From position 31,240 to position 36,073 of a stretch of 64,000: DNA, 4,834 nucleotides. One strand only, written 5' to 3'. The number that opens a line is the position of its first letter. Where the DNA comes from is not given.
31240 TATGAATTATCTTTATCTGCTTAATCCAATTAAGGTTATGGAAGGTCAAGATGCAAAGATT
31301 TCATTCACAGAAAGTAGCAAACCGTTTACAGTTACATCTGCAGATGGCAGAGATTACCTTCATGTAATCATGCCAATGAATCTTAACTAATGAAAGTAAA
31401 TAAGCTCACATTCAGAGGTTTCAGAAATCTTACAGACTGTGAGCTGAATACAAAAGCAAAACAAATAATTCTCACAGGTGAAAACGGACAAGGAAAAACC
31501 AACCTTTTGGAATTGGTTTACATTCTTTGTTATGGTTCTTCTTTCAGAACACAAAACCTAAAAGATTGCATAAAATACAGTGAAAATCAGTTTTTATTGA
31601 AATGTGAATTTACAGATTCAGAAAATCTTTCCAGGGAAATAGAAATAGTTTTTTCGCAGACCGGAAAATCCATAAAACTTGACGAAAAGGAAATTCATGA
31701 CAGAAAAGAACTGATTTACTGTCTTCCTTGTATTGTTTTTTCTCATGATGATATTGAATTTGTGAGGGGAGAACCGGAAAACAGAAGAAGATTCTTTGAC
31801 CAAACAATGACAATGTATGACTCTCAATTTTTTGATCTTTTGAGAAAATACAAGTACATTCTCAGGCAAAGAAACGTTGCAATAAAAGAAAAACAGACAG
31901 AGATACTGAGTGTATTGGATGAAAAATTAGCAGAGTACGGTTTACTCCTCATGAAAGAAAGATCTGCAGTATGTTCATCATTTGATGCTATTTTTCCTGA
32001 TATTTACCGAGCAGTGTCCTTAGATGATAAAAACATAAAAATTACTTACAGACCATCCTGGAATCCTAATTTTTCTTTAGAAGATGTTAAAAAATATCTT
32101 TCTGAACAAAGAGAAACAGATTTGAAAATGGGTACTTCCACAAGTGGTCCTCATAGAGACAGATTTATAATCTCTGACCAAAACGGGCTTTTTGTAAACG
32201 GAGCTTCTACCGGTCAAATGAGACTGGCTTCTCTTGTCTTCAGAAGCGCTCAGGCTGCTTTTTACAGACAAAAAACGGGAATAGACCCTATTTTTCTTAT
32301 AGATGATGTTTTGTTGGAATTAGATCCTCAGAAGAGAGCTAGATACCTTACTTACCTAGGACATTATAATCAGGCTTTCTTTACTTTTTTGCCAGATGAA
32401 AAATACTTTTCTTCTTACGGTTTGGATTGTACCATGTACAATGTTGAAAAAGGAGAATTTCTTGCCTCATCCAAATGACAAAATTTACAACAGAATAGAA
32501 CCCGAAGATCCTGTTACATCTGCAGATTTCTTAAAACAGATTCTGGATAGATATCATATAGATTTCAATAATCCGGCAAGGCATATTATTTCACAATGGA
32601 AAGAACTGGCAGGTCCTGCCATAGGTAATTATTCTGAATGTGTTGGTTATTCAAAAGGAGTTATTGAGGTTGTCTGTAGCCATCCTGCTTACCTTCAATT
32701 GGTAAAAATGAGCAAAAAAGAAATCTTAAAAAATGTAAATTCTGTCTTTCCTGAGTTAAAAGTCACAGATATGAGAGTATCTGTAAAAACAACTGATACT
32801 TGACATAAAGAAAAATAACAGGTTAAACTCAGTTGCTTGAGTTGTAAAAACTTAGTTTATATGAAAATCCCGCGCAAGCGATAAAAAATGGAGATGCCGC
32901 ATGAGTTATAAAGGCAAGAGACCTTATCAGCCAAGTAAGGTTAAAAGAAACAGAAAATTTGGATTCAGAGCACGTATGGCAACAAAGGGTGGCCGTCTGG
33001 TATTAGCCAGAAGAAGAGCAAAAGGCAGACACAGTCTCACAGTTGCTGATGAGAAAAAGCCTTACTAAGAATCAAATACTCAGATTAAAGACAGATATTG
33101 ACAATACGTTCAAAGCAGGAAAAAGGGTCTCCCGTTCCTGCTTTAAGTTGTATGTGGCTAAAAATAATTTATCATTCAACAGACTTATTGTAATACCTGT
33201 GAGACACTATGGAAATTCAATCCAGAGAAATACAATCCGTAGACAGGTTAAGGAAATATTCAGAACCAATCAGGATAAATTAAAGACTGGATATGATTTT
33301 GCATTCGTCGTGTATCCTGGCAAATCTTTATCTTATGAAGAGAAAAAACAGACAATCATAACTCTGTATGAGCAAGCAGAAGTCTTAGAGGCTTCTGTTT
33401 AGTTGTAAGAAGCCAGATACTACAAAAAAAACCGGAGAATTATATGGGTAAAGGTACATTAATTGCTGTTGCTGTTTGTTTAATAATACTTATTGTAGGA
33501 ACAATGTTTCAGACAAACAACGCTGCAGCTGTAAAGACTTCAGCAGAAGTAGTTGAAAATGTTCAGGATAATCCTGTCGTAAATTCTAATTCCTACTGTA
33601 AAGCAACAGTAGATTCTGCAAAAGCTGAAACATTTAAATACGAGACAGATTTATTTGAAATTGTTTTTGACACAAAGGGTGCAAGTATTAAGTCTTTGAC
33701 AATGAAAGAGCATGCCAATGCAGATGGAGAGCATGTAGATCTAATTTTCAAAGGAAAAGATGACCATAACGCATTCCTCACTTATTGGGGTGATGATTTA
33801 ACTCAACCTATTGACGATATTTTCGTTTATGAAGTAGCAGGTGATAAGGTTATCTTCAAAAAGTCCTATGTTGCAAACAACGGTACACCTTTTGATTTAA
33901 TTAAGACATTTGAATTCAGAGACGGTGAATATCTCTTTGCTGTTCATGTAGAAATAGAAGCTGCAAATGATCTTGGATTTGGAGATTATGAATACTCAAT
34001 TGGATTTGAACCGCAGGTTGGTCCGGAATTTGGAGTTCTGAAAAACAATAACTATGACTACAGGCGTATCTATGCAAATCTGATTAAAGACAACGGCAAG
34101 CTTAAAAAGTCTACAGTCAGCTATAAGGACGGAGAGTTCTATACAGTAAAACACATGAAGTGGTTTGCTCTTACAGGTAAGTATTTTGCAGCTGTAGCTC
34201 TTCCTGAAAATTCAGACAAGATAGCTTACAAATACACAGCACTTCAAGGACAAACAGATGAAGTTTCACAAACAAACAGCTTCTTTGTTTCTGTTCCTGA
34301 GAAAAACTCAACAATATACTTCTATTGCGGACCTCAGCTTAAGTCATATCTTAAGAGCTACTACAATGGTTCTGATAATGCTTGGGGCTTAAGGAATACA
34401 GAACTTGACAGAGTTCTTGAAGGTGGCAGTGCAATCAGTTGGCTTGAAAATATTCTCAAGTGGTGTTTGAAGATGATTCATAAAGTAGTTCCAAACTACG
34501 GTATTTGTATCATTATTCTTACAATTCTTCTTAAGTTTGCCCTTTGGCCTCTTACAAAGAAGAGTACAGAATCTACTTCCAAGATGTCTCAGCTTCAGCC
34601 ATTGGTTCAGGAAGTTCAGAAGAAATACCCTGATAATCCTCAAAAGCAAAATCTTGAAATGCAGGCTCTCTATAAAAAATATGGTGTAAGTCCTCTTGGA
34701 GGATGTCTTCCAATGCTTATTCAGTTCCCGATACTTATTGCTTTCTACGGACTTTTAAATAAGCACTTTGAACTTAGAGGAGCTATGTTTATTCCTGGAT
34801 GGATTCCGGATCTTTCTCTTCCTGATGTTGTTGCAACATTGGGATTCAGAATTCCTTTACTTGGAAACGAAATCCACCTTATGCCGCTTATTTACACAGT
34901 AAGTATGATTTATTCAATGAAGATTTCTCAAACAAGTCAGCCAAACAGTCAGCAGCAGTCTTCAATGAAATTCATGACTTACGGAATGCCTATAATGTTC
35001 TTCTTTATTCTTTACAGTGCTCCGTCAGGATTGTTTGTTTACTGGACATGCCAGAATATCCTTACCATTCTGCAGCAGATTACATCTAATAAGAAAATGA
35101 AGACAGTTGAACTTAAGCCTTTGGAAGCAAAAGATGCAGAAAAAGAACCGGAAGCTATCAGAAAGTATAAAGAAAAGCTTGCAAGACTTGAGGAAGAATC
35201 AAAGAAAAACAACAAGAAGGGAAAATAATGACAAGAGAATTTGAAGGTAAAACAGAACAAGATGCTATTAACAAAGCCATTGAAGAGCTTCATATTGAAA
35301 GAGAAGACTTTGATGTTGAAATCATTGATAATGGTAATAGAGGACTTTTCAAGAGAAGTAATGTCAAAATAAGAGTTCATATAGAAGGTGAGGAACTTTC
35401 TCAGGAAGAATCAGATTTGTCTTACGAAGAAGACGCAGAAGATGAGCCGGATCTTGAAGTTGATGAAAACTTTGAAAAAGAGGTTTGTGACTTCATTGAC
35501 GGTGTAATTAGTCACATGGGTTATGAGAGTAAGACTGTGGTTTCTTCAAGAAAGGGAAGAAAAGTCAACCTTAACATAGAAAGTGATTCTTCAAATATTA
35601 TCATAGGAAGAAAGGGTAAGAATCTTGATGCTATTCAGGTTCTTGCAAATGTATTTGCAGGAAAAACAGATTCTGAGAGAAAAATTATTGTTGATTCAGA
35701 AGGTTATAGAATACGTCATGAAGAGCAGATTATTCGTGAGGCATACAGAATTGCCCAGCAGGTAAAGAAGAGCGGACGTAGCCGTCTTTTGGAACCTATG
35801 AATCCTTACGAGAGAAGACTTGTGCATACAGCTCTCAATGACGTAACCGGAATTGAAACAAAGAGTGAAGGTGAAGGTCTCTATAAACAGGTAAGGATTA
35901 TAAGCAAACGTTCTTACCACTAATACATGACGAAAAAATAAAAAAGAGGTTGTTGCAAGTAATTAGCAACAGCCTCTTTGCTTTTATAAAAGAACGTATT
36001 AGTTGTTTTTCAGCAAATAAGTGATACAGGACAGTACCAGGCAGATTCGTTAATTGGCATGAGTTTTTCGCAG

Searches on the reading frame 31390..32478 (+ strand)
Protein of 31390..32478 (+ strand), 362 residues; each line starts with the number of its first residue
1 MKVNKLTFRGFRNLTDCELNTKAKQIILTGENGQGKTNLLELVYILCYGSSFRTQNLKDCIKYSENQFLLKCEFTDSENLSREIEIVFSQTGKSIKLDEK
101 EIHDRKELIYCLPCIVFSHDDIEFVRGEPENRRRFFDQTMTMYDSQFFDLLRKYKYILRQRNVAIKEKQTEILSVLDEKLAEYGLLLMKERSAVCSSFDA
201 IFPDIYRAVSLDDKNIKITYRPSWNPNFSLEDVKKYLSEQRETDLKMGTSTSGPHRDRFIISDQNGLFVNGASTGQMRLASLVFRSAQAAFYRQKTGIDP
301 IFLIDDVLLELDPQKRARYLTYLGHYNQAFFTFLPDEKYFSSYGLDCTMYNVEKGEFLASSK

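Call 96: search_protein_families(library=pfam, proteins=[window:31390-32478:+], max_evalue=0.00001)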
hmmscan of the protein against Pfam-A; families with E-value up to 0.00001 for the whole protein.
window:31390-32478:+ (362 aa): 3 families
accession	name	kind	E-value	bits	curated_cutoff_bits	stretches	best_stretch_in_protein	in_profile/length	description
PF02463.25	SMC_N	-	1.2e-16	61.3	40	1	3-327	2-187/220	RecF/RecN/SMC N terminal domain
PF13175.12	AAA_15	-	8e-13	49.2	32.1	1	1-88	1-92/374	AAA ATPase domain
PF13476.12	AAA_23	-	9.4e-06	26.8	27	0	5-115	1-87/201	AAA domain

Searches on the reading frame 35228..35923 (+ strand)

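Call 96: search_protein_families(library=pfam, proteins=[window:35228-35923:+], max_evalue=0.00001)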
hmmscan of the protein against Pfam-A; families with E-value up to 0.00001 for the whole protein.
window:35228-35923:+ (231 aa): 3 families
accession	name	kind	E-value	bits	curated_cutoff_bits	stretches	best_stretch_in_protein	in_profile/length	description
PF01424.28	R3H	-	6.8e-16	58.5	26.8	1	167-224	2-58/60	R3H domain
PF14804.11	Jag_N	-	6.2e-14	52.6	25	1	5-51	1-49/50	Jag N-terminus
PF13083.13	KH_KhpA-B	-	4.1e-09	36.6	32.1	1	95-150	9-68/73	KhpA/KhpB, KH domain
